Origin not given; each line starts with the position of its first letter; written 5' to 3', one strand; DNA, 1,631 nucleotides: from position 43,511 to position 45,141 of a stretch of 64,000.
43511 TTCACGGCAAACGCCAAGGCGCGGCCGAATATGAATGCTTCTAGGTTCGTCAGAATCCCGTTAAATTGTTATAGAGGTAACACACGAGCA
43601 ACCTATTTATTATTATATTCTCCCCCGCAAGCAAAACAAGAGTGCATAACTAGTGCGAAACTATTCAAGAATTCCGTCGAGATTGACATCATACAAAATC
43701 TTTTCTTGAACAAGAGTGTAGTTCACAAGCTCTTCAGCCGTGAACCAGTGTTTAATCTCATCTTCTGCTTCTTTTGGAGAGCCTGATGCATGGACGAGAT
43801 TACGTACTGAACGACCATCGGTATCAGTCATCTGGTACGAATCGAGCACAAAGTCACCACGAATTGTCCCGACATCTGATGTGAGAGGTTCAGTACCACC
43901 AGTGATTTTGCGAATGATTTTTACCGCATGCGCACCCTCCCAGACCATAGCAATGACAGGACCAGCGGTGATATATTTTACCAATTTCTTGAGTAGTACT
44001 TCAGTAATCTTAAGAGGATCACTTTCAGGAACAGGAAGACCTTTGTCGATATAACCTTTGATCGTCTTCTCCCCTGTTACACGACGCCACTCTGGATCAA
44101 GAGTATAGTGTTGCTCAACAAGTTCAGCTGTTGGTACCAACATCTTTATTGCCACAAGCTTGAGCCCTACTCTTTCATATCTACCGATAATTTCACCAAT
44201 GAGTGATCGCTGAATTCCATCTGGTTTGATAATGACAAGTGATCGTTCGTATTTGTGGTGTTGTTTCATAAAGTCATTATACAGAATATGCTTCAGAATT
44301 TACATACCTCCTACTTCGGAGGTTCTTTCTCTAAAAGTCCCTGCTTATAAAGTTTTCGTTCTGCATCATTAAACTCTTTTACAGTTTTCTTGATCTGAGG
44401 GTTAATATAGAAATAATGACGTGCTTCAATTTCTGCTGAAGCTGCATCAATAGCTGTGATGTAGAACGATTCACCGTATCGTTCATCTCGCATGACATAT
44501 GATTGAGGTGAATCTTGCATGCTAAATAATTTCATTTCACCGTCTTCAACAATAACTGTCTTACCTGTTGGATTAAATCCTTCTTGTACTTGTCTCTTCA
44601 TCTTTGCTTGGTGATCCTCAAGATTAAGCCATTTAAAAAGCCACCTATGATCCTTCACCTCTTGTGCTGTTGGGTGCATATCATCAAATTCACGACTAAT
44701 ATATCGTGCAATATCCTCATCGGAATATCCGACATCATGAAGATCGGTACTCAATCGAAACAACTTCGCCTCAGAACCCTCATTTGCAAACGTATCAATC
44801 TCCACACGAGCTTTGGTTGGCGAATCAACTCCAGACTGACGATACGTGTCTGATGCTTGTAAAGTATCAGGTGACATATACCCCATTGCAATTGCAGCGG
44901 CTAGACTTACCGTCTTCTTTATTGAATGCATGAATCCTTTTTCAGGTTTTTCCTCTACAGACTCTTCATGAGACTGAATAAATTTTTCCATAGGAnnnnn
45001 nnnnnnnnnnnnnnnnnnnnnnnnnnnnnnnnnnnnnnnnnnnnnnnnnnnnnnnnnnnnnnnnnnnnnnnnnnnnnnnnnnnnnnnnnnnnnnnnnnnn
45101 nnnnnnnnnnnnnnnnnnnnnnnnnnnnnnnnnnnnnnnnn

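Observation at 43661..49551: Five-gene minus-strand operon built around a 968-aa soluble T4CP/VirB4-like ATPase with coiled-coil partners and an extended NDK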

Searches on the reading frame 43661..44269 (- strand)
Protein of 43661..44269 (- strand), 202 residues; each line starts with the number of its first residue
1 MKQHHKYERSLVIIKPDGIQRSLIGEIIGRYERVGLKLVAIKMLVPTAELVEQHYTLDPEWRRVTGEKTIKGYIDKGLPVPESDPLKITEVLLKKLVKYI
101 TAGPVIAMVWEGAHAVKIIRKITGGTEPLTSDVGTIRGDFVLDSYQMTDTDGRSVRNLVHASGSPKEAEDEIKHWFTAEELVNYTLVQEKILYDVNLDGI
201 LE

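Call 3: search_protein_families(library=pfam, proteins=[window:43661-44269:-], max_evalue=0.1)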
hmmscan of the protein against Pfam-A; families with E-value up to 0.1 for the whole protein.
window:43661-44269:- (202 aa): 2 families
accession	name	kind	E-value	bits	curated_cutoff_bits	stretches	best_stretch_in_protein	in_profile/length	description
PF00334.24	NDK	-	2.1e-37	128.4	27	2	93-180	57-134/135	Nucleoside diphosphate kinase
PF01701.23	PSI_PsaJ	-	0.013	16.4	22.4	1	94-116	2-24/37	Photosystem I reaction centre subunit IX / PsaJ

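Call 4: search_protein_families(library=ncbifam, proteins=[window:43661-44269:-], max_evalue=0.1)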
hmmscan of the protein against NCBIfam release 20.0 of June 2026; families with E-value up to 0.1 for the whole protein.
window:43661-44269:- (202 aa): 6 families
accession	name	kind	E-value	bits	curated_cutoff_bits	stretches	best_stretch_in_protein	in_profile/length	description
NF011115.0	PRK14543.1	equivalog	1.8e-40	138.6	287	2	88-187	62-161/169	nucleoside-diphosphate kinase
NF001908.0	PRK00668.1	equivalog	1.6e-39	134.9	155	2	94-183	61-140/141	nucleoside-diphosphate kinase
NF011112.0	PRK14540.1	equivalog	2.9e-29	101.6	202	2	93-177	59-133/135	nucleoside-diphosphate kinase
NF011113.0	PRK14541.1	equivalog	8.4e-19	68.1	255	2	94-183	59-138/140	nucleoside-diphosphate kinase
NF011114.0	PRK14542.1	equivalog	4.3e-15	55.6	250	2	93-181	58-136/137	nucleoside-diphosphate kinase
NF011116.0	PRK14545.1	equivalog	7.5e-15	55.3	217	2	93-180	60-137/139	nucleoside-diphosphate kinase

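Call 70: search_solved_structures(query=window:43661-44269:-, max_evalue=1e-10, show_alignments=1)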
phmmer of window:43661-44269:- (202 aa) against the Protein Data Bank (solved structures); distinct sequences matched with E-value up to 1e-10: 103 (the best 60 are shown).
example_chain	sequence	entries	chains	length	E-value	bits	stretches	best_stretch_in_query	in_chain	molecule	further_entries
1xqi_A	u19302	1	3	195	1.5e-45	158.7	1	7-182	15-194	Nucleoside diphosphate kinase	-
1xiq_A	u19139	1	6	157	2e-36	128.9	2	92-184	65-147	Nucleoside diphosphate kinase B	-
1w7w_A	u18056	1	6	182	1.9e-34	122.5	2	96-194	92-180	NUCLEOSIDE DIPHOSPHATE KINASE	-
4di6_A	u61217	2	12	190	4.4e-34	121.3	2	89-186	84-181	Nucleoside diphosphate kinase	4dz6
5bxi_A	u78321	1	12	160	7.4e-34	120.5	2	95-194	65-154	Nucleoside diphosphate kinase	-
4o0n_A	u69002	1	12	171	9.6e-34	120.1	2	95-194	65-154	Nucleoside diphosphate kinase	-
3vvt_A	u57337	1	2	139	1.6e-33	119.4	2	94-183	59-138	Nucleoside diphosphate kinase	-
3prv_A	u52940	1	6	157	4.9e-33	117.8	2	92-193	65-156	Nucleoside diphosphate kinase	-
5cab_A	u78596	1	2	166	1.5e-32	116.2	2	94-185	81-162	Nucleoside diphosphate kinase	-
5caa_A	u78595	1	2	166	1.5e-32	116.2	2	94-185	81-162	Nucleoside diphosphate kinase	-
4kpc_A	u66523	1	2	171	1.8e-32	116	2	93-186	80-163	Nucleoside diphosphate kinase b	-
3ngr_A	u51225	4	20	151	2.7e-32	115.4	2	94-187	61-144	Nucleoside diphosphate kinase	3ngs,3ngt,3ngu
7mk0_A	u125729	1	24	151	3.8e-32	114.9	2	92-193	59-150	Nucleoside diphosphate kinase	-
5u2i_A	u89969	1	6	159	4e-32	114.8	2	94-194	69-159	Nucleoside diphosphate kinase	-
5go1_A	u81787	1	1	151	8.6e-32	113.8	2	94-186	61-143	Nucleoside diphosphate kinase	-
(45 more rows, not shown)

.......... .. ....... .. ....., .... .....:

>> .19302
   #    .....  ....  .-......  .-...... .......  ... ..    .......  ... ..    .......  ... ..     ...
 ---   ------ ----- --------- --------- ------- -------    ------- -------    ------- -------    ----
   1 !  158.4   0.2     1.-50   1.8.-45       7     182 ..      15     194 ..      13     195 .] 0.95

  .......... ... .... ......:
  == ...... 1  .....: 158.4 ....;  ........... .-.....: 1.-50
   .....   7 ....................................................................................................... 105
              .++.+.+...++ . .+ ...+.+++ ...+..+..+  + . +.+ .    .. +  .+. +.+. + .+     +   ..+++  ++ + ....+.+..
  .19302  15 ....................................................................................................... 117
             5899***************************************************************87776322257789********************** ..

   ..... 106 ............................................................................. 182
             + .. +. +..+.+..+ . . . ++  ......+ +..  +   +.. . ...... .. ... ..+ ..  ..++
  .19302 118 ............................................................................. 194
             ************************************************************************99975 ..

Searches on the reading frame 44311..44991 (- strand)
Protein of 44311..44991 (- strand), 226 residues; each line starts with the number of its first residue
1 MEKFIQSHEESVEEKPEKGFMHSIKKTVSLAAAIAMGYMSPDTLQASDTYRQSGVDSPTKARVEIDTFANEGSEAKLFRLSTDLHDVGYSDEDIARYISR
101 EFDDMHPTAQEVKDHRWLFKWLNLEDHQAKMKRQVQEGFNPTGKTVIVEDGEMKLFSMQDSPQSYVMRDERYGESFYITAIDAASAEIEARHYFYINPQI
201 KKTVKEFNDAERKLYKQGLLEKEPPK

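Call 3: search_protein_families(library=pfam, proteins=[window:44311-44991:-], max_evalue=0.1)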
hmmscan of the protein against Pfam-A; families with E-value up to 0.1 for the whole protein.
window:44311-44991:- (226 aa): 0 families

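Call 4: search_protein_families(library=ncbifam, proteins=[window:44311-44991:-], max_evalue=0.1)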
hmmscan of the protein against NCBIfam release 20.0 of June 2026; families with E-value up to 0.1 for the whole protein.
window:44311-44991:- (226 aa): 0 families

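Call 41: search_protein_families(library=padloc, proteins=[window:44311-44991:-], max_evalue=0.01)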
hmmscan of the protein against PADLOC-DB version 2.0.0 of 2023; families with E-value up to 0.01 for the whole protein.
window:44311-44991:- (226 aa): 0 families

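Call 42: search_protein_families(library=phrogs, proteins=[window:44311-44991:-], max_evalue=0.01)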
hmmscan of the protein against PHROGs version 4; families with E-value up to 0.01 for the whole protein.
window:44311-44991:- (226 aa): 0 families
